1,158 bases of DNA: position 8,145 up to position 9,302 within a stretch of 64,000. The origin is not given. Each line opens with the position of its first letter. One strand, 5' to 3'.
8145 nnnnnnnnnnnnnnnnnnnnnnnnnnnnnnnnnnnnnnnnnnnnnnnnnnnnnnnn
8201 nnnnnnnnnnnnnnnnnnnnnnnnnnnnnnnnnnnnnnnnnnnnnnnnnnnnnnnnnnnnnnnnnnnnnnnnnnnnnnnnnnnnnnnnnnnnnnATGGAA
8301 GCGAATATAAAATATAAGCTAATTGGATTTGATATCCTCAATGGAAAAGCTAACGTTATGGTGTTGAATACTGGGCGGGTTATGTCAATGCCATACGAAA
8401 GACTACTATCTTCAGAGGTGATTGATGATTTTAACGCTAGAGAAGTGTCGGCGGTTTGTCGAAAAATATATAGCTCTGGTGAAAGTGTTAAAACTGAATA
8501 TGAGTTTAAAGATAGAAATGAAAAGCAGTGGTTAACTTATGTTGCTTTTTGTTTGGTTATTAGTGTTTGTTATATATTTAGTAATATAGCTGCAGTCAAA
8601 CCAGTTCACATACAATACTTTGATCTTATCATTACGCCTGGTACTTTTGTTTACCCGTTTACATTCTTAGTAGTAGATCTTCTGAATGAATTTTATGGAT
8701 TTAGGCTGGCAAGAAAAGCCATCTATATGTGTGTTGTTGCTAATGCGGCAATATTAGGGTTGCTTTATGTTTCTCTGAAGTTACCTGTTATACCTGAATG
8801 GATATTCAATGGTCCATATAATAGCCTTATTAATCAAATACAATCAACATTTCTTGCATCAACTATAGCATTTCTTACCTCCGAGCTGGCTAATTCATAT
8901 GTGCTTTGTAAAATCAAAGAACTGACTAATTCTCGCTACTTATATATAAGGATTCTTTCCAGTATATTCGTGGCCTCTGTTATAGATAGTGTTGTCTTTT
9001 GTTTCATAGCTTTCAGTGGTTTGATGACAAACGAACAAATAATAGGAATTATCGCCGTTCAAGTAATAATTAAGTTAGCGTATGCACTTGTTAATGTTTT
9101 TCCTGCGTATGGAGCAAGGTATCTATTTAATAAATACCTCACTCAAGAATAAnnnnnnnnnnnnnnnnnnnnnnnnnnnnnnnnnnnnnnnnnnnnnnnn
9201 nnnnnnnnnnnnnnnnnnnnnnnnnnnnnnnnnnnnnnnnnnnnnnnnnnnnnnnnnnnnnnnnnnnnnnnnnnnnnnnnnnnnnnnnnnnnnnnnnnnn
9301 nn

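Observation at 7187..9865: traJ/traY regulatory slot replaced by a Cro/CI-type switch driving a YhhQ queuosine-precursor transporter, with a bona fide queC alongside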

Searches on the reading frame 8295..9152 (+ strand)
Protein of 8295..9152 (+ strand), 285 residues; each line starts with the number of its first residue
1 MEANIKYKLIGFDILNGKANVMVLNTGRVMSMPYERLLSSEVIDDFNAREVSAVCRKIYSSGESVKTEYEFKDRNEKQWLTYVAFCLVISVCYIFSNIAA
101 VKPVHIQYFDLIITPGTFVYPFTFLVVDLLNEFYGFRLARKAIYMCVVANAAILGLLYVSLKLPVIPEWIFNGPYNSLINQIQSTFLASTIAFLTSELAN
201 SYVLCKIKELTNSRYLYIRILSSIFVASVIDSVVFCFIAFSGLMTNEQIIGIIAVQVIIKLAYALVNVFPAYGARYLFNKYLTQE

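Call 3: search_protein_families(library=pfam, proteins=[window:8295-9152:+], max_evalue=0.01)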
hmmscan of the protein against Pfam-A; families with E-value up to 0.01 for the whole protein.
window:8295-9152:+ (285 aa): 2 families
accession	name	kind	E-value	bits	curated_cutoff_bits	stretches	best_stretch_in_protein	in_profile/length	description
PF02592.20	Vut_1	-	6.3e-37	127.7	27.2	1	115-271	2-148/152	Putative vitamin uptake transporter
PF20973.2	VUPS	-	9.7e-05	22.5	27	1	84-266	18-201/206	Vitamin uptake-like sensor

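Call 4: search_protein_families(library=ncbifam, proteins=[window:8295-9152:+], max_evalue=0.01)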
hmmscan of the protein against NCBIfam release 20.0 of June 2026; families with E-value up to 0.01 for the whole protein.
window:8295-9152:+ (285 aa): 2 families
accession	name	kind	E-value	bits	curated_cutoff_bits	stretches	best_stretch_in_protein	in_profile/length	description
TIGR00697.1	TIGR00697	equivalog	3.9e-28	98.6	50.95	1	89-280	10-200/201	queuosine precursor transporter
NF008406.0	PRK11212.1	equivalog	4.9e-11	42.6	252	1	72-274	5-200/221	7-cyano-7-deazaguanine/7-aminomethyl-7-deazaguanine transporter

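Call 18: search_dna_similar(query=window:8295-9152:+, collection=plasmids, mode=protein, max_rows=60, rows=spread)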
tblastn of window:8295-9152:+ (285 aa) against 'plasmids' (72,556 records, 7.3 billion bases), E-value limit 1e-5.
Records with a match: 66; places in all: 68; records where one place covers at least 80% of the query: 22.
Best place of each record, by identity: >=99% 6; 95-99% 2; 60-80% 1; <60% 57.
By first word of the organism name: Burkholderia 17; Serratia 11; Vibrio 6; Legionella 6; Arsenophonus 5; Piscirickettsia 3; Arthrobacter 2; Caballeronia 2; Cedecea 1; Thermomicrobium 1; and 12 more.
By predicted mobility (MOB-suite, as given by PLSDB): conjugative 30; non-mobilizable 30; mobilizable 6.
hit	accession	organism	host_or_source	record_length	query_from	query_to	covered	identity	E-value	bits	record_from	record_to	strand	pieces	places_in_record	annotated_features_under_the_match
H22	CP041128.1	Serratia marcescens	Homo sapiens,blood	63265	1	285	100%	99.6%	2e-177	549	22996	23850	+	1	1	queuosine precursor transporter | helix-turn-helix transcriptional regulator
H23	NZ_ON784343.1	Serratia marcescens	-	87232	1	285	100%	99.6%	2e-177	549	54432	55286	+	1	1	queuosine precursor transporter | helix-turn-helix transcriptional regulator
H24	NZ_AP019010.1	Serratia marcescens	-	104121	1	285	100%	99.6%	2e-177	549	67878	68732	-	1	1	queuosine precursor transporter | helix-turn-helix transcriptional regulator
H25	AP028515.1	Serratia marcescens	-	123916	1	285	100%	99.6%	2e-177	549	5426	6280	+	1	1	hypothetical protein (x2)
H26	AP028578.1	Serratia marcescens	Homo sapiens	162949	1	285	100%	99.6%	2e-177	549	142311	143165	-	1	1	hypothetical protein (x2)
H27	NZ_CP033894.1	Serratia liquefaciens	Stachytarpheta glabra,Flower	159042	1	285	100%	98.9%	4e-177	548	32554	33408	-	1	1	queuosine precursor transporter | helix-turn-helix transcriptional regulator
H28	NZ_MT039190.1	Serratia proteamaculans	-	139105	1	285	100%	98.9%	6e-176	545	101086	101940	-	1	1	queuosine precursor transporter | helix-turn-helix transcriptional regulator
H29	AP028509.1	Serratia marcescens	-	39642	1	282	99%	61.0%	4e-106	345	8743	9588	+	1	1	hypothetical protein (x2)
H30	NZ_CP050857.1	Serratia symbiotica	-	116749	1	284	100%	59.9%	2e-103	337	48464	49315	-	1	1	queuosine precursor transporter | helix-turn-helix transcriptional regulator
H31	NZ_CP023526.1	Cedecea neteri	Homo sapiens,human foot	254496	4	282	98%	46.5%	3e-68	236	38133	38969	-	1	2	queuosine precursor transporter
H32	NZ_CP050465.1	Vibrio campbellii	single cell,seawater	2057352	4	280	97%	45.5%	2e-61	216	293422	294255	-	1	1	none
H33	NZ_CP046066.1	Vibrio sp. THAF191d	pure culture,Surface of a polyethylene ...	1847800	4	280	97%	44.7%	2e-61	216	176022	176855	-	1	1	none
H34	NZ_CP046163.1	Vibrio sp. THAF191c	pure culture,Surface of a polyethylene ...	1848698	4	280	97%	44.7%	2e-61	216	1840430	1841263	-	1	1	none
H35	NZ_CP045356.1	Vibrio sp. THAF64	pure culture,Surface of a sandy ...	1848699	4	280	97%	44.7%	2e-61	216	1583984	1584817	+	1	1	none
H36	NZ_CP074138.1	Serratia sp. JSRIV006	river water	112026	4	285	99%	41.9%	2e-64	225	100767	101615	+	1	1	queuosine precursor transporter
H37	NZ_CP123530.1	Arsenophonus nasoniae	Nasonia vitripennis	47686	7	284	98%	41.2%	1e-48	179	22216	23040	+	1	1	queuosine precursor transporter | helix-turn-helix transcriptional regulator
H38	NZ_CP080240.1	Vibrio sp. ED002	whole organism,kelp frond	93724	3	278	97%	40.1%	2e-55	199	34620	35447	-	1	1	queuosine precursor transporter | helix-turn-helix transcriptional regulator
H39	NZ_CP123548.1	Arsenophonus nasoniae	Nasonia vitripennis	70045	61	284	79%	41.5%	6e-39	152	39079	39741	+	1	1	queuosine precursor transporter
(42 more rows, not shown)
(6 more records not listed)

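Call 20: get_annotated_region(hit=H30, flank=5000)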
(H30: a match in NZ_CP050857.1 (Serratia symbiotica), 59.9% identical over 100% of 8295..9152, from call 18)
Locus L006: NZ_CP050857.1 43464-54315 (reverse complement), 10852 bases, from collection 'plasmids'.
description: Serratia symbiotica strain CWBI-2.3 plasmid pSsAf2.3-2, complete sequence
organism: Serratia symbiotica (NCBI taxid 138074)
taxonomy: Bacteria; Pseudomonadota; Gammaproteobacteria; Enterobacterales; Yersiniaceae; Serratia; Serratia symbiotica
host: -; source: -; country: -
typing (MOB-suite, as given by PLSDB): non-mobilizable
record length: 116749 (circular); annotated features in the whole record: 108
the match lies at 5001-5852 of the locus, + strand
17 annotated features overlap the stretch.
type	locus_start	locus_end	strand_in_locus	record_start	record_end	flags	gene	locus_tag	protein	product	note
CDS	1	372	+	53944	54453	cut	-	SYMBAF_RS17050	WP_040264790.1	hypothetical protein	-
CDS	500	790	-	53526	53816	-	-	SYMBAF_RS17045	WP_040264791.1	hypothetical protein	-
CDS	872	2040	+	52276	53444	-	-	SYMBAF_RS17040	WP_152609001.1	IS3 family transposase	-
CDS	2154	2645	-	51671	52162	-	umuD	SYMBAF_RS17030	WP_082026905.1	translesion error-prone DNA polymerase V autoproteolytic subunit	-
CDS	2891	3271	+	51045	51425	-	-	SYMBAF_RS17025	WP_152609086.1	hypothetical protein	-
CDS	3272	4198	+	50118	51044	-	-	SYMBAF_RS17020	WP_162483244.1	Rpn family recombination-promoting nuclease/putative transposase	-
CDS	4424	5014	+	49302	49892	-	-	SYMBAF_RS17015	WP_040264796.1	helix-turn-helix transcriptional regulator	-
CDS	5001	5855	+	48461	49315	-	-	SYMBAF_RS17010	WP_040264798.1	queuosine precursor transporter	GO:1990397 - queuosine salvage [Evidence IEA]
CDS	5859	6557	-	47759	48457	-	queC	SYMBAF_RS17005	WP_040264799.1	7-cyano-7-deazaguanine synthase QueC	-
CDS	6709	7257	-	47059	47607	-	-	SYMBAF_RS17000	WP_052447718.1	helix-turn-helix transcriptional regulator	-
CDS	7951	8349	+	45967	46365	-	-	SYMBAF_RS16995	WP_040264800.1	hypothetical protein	-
CDS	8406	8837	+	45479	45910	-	-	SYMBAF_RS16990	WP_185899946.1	hypothetical protein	-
CDS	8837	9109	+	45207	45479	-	-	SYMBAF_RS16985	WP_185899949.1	TcpQ domain-containing protein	-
CDS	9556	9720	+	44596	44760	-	-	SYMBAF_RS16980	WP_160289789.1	hypothetical protein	-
CDS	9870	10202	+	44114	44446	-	-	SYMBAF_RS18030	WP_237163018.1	hypothetical protein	-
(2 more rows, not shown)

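Call 21: get_annotated_region(hit=H36, flank=5000)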
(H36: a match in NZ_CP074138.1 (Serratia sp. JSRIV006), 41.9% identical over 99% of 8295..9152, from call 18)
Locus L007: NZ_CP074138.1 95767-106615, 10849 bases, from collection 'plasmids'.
description: Serratia sp. JSRIV006 plasmid pJSRIV006_1, complete sequence
organism: Serratia sp. JSRIV006 (NCBI taxid 2831896)
taxonomy: Bacteria; Pseudomonadota; Gammaproteobacteria; Enterobacterales; Yersiniaceae; Serratia; Serratia sp. JSRIV006
host: -; source: river water; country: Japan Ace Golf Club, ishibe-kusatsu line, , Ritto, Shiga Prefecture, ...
typing (MOB-suite, as given by PLSDB): conjugative; replicon IncFII,rep_cluster_787; relaxase MOBF; mating-pair formation MPF_F
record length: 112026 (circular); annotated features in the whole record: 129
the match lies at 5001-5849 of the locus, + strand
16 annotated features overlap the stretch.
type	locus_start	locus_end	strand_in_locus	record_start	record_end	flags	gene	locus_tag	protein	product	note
CDS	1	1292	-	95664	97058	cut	traB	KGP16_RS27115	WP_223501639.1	F-type conjugal transfer pilus assembly protein TraB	-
CDS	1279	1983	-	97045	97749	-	traK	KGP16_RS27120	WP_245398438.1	type-F conjugative transfer system secretin TraK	-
CDS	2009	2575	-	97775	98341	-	traE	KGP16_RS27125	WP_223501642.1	type IV conjugative transfer system protein TraE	-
CDS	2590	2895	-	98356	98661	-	traL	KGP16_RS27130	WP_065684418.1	type IV conjugative transfer system protein TraL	-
CDS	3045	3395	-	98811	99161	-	traA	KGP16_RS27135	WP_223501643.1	type IV conjugative transfer system pilin TraA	-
CDS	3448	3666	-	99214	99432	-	-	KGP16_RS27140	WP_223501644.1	TraY domain-containing protein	-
CDS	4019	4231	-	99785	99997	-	-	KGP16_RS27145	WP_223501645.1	TraY domain-containing protein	-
CDS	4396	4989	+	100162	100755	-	-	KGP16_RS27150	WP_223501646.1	helix-turn-helix transcriptional regulator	-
CDS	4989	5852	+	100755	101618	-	-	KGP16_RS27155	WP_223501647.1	queuosine precursor transporter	GO:1990397 - queuosine salvage [Evidence IEA]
CDS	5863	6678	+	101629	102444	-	queF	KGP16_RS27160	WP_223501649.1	NADPH-dependent 7-cyano-7-deazaguanine reductase QueF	GO:0008616 - queuosine biosynthetic process [Evidence IEA]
CDS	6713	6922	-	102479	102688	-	-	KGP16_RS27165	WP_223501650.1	hypothetical protein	-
CDS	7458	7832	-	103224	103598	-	-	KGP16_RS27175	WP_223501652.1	hypothetical protein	-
CDS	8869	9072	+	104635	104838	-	-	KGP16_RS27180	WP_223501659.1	type II toxin-antitoxin system VapB family antitoxin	-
CDS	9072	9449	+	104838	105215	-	-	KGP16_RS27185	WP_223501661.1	VapC toxin family PIN domain ribonuclease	-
CDS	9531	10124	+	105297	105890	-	-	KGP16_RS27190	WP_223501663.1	hypothetical protein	-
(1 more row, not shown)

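Call 22: get_annotated_region(hit=H38, flank=5000)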
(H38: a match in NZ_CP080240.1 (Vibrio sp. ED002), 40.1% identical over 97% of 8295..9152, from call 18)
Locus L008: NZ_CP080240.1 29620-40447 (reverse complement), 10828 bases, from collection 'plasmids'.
description: Vibrio sp. ED002 plasmid p2-ED002, complete sequence
organism: Vibrio sp. ED002 (NCBI taxid 2785123)
taxonomy: Bacteria; Pseudomonadota; Gammaproteobacteria; Vibrionales; Vibrionaceae; Vibrio; Vibrio sp. ED002
host: -; source: whole organism,kelp frond; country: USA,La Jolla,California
typing (MOB-suite, as given by PLSDB): non-mobilizable
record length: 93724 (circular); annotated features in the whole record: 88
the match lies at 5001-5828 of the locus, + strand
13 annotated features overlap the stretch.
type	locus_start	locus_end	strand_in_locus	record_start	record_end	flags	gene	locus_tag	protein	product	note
CDS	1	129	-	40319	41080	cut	trbJ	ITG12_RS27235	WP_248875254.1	P-type conjugative transfer protein TrbJ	GO:0009291 - unidirectional conjugation [Evidence IEA]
CDS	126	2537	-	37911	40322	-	-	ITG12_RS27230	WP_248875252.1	conjugal transfer protein TrbE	-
CDS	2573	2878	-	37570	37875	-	trbD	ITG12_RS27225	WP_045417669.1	conjugal transfer protein TrbD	-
CDS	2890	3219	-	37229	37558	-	-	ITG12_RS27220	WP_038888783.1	TrbC/VirB2 family protein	-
CDS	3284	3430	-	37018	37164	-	-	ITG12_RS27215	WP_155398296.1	hypothetical protein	-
CDS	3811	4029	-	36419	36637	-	-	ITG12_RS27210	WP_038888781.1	hypothetical protein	-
CDS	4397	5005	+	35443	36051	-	-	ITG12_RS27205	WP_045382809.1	helix-turn-helix transcriptional regulator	-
CDS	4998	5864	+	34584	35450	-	-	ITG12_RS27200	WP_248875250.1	queuosine precursor transporter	GO:1990397 - queuosine salvage [Evidence IEA]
CDS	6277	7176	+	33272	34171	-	-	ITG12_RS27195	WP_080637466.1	hypothetical protein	-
CDS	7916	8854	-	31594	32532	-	-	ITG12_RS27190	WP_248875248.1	Rpn family recombination-promoting nuclease/putative transposase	-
CDS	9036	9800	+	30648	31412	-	-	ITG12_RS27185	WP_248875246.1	ParA family protein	-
CDS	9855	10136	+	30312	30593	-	-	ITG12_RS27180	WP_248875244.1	hypothetical protein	-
CDS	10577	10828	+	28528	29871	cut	-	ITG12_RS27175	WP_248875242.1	ISNCY family transposase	-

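Call 23: get_annotated_region(hit=H37, flank=5000)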
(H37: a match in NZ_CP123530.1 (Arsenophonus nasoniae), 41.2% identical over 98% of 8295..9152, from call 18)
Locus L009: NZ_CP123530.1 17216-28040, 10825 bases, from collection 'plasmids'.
description: Arsenophonus nasoniae strain aNv_CAN plasmid paNv_CAN7, complete sequence
organism: Arsenophonus nasoniae (NCBI taxid 638)
taxonomy: Bacteria; Pseudomonadota; Gammaproteobacteria; Enterobacterales; Morganellaceae; Arsenophonus; Arsenophonus nasoniae
host: -; source: Nasonia vitripennis; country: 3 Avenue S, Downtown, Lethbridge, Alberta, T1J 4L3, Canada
typing (MOB-suite, as given by PLSDB): mobilizable; replicon rep_cluster_1971; relaxase MOBP
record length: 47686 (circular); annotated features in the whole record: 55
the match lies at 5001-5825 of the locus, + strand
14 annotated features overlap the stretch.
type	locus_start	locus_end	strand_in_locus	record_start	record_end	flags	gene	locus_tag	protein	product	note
CDS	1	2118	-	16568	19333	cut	-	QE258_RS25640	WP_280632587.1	VirB3 family type IV secretion system protein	-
CDS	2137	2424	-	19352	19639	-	-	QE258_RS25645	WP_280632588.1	TrbC/VirB2 family protein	-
CDS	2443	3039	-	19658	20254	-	-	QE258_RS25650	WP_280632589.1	lytic transglycosylase domain-containing protein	-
CDS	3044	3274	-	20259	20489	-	-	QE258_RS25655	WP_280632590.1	hypothetical protein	-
CDS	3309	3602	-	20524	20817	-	-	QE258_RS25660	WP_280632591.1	hypothetical protein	-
CDS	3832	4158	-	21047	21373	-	-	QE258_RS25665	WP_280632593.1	hypothetical protein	-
CDS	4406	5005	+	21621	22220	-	-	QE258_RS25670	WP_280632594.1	helix-turn-helix transcriptional regulator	-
CDS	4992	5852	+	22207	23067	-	-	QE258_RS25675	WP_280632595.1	queuosine precursor transporter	GO:1990397 - queuosine salvage [Evidence IEA]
CDS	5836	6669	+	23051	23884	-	queF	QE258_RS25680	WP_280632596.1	NADPH-dependent 7-cyano-7-deazaguanine reductase QueF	GO:0008616 - queuosine biosynthetic process [Evidence IEA]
CDS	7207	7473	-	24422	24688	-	-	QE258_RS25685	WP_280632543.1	helix-turn-helix transcriptional regulator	GO:0006355 - regulation of DNA-templated transcription [Evidence IEA]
CDS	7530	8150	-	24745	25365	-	-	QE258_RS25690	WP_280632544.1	helix-turn-helix domain-containing protein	-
CDS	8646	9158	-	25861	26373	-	-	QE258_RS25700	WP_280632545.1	DNA-3-methyladenine glycosylase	-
CDS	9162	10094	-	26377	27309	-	-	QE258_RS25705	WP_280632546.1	Rpn family recombination-promoting nuclease/putative transposase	-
CDS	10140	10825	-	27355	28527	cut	mobP1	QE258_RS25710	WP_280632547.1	MobP1 family relaxase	-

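Call 28: find_homologous_proteins(query=window:8295-9152:+, max_evalue=1e-10)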
Query window:8295-9152:+ (285 aa): 412 proteins with E <= 1e-10 among 2089 candidates; the best 120 are listed.
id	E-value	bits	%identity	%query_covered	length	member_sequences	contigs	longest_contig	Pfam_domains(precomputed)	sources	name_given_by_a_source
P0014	4.1e-179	612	99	100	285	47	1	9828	PF02592.21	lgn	-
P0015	8.0e-132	457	72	100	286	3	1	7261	PF02592.21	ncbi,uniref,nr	ncbi:queuosine precursor transporter [Candidatus Sodalis sp. SoCistrobi]|uniref:queuosine precursor 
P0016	1.3e-123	430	68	99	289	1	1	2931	PF02592.21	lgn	-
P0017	7.9e-116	404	65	99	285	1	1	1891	PF02592.21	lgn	-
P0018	2.1e-114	400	62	99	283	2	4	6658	PF02592.21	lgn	-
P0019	1.7e-113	397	61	99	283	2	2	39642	PF02592.21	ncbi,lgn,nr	ncbi:hypothetical protein SME36J_52910 (plasmid) [Serratia marcescens]|nr:hypothetical protein SME36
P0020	2.3e-113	396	65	99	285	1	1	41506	PF02592.21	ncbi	ncbi:queuosine precursor transporter [Enterobacter asburiae]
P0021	2.9e-113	396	63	99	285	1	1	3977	PF02592.21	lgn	-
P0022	8.6e-113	394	63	100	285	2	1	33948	PF02592.21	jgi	-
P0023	1.1e-112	394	64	99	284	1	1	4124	PF02592.21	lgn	-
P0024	1.6e-109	384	60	100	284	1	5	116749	PF02592.21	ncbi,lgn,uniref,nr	ncbi:queuosine precursor transporter [Serratia symbiotica]|uniref:Probable queuosine precursor trans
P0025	3.3e-109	383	62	100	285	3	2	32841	PF02592.21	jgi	jgi:queuosine precursor transporter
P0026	1.4e-105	371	59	98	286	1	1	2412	PF02592.21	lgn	-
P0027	2.6e-98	347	56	100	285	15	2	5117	PF20973.3,PF02592.21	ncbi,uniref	ncbi:MAG TPA: queuosine precursor transporter [Arsenophonus nasoniae]|uniref:queuosine precursor tra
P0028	1.1e-94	335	53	98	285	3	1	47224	PF20973.3,PF02592.21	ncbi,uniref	ncbi:queuosine precursor transporter [Xenorhabdus sp. SGI246]|uniref:queuosine precursor transporter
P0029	2.6e-94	334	60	85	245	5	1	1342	PF20973.3,PF02592.21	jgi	jgi:uncharacterized integral membrane protein (TIGR00697 family)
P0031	5.8e-94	333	53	98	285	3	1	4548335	PF02592.21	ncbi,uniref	ncbi:queuosine precursor transporter [Xenorhabdus budapestensis]|uniref:queuosine precursor transpor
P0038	1.0e-87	312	51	99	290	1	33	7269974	PF02592.21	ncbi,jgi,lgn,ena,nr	ncbi:queuosine precursor transporter [Pseudomonas umsongensis]|jgi:uncharacterized integral membrane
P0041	1.4e-87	312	51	99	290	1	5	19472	PF02592.21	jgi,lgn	jgi:uncharacterized integral membrane protein (TIGR00697 family)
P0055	6.3e-86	306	52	99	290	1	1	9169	PF02592.21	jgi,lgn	jgi:uncharacterized integral membrane protein (TIGR00697 family)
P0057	1.6e-85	305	51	98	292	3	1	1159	PF02592.21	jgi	jgi:uncharacterized integral membrane protein (TIGR00697 family)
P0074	7.5e-84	299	51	98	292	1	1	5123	PF02592.21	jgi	jgi:uncharacterized integral membrane protein (TIGR00697 family)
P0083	3.8e-83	297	48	98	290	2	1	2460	PF02592.21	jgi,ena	jgi:uncharacterized integral membrane protein (TIGR00697 family)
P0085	4.4e-83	297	50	98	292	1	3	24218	PF02592.21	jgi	jgi:uncharacterized integral membrane protein (TIGR00697 family)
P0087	4.7e-83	297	49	99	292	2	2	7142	PF02592.21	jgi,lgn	jgi:uncharacterized integral membrane protein (TIGR00697 family)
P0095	8.4e-83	296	49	98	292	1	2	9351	PF02592.21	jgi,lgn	jgi:uncharacterized integral membrane protein (TIGR00697 family)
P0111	2.9e-82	294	49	98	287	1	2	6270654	PF02592.21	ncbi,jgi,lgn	jgi:uncharacterized integral membrane protein (TIGR00697 family)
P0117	4.4e-82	294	50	98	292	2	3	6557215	PF02592.21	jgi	jgi:uncharacterized integral membrane protein (TIGR00697 family)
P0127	1.5e-81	292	49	98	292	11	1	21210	PF02592.21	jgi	jgi:uncharacterized integral membrane protein (TIGR00697 family)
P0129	1.8e-81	292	48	98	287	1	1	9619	PF02592.21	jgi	jgi:uncharacterized integral membrane protein (TIGR00697 family)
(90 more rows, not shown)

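Call 29: find_encoding_contigs(protein=P0038, flank=8000, max_places=4)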
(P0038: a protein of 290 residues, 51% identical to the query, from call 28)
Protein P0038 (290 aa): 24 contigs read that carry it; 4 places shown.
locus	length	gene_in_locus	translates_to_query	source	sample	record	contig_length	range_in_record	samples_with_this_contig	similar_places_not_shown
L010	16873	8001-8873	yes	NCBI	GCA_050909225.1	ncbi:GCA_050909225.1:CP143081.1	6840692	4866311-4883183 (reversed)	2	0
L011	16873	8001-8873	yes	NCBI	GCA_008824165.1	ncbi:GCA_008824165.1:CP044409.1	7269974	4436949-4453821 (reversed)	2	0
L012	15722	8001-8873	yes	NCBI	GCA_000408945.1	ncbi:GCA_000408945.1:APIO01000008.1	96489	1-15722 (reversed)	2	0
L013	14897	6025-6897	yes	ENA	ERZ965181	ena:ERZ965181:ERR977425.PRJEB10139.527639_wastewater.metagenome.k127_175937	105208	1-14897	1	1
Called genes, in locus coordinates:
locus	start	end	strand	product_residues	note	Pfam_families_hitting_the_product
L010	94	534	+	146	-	PF02627:CMD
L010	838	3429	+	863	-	PF13402:Peptidase_M60 (weak), PF03272:Mucin_bdg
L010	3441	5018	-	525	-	PF07690:MFS_1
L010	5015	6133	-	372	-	PF25917:BSH_RND, PF25919:BSH_CusB (weak), PF25954:Beta-barrel_RND_2 (faint), PF25963:Beta-barrel_AAEA (weak)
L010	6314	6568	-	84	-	-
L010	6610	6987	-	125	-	PF19619:DUF6124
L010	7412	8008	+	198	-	PF13443:HTH_26 (faint)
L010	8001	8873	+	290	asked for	PF02592:Vut_1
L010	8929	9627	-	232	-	PF06508:QueC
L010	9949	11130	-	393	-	PF00108:Thiolase_N, PF02803:Thiolase_C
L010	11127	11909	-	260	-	PF00378:ECH_1, PF16113:ECH_2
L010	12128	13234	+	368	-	PF01547:SBP_bac_1, PF13416:SBP_bac_8, PF13343:SBP_bac_6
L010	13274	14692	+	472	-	PF00202:Aminotran_3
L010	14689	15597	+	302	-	PF00196:GerE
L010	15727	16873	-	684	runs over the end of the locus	PF00171:Aldedh, PF01575:MaoC_dehydratas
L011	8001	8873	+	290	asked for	PF02592:Vut_1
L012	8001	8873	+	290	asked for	PF02592:Vut_1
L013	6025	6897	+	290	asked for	PF02592:Vut_1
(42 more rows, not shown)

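Call 30: find_encoding_contigs(protein=P0031, flank=8000, max_places=3)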
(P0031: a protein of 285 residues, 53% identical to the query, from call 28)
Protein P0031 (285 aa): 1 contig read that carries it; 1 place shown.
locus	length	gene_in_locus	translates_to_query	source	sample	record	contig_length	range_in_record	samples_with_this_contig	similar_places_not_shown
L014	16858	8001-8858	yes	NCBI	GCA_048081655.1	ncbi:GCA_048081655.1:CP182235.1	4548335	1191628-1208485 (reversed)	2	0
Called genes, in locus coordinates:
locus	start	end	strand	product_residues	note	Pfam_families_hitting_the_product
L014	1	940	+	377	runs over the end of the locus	PF01408:GFO_IDH_MocA, PF02894:GFO_IDH_MocA_C, PF22725:GFO_IDH_MocA_C3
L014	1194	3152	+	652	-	PF00294:PfkB, PF09863:DUF2090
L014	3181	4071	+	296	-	PF01261:AP_endonuc_2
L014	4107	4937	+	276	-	PF04962:KduI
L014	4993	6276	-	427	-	PF02133:Transp_cyt_pur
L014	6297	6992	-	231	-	PF08448:PAS_4 (faint), PF00196:GerE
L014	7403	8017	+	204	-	PF13443:HTH_26 (weak)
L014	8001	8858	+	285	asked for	PF02592:Vut_1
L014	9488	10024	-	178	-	PF00440:TetR_N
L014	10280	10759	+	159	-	PF07080:DUF1348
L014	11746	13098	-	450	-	PF06723:MreB_Mbl (weak), PF00012:HSP70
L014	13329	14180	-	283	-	PF00756:Esterase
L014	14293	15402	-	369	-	PF08240:ADH_N, PF00107:ADH_zinc_N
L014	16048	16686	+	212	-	PF00977:His_biosynth, PF03060:NMO (faint), PF00977:His_biosynth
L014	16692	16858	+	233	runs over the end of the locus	-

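Call 31: find_encoding_contigs(protein=P0020, flank=8000, max_places=3)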
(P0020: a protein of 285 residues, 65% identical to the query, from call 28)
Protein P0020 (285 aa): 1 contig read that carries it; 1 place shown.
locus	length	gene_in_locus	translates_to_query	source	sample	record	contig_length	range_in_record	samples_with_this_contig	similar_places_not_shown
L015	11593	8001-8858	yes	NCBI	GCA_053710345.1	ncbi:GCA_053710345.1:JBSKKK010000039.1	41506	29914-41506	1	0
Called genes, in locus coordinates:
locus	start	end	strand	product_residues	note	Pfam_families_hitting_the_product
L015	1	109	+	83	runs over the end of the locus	PF10723:RepB-RCR_reg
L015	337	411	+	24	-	PF08048:RepA1_leader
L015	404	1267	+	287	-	PF02387:IncFII_repA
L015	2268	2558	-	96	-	-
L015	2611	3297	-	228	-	PF01656:CbiA (faint), PF09140:MipZ (faint), PF13614:AAA_31 (faint)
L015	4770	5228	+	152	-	-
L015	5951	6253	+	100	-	-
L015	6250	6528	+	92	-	PF21716:dnstrm_HI1420, PF01381:HTH_3 (weak)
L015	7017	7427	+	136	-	PF05261:Tra_M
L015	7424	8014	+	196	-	PF13443:HTH_26 (weak)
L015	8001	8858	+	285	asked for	PF02592:Vut_1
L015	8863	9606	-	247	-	PF06508:QueC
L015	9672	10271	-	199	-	-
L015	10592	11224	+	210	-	PF02357:NusG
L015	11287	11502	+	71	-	-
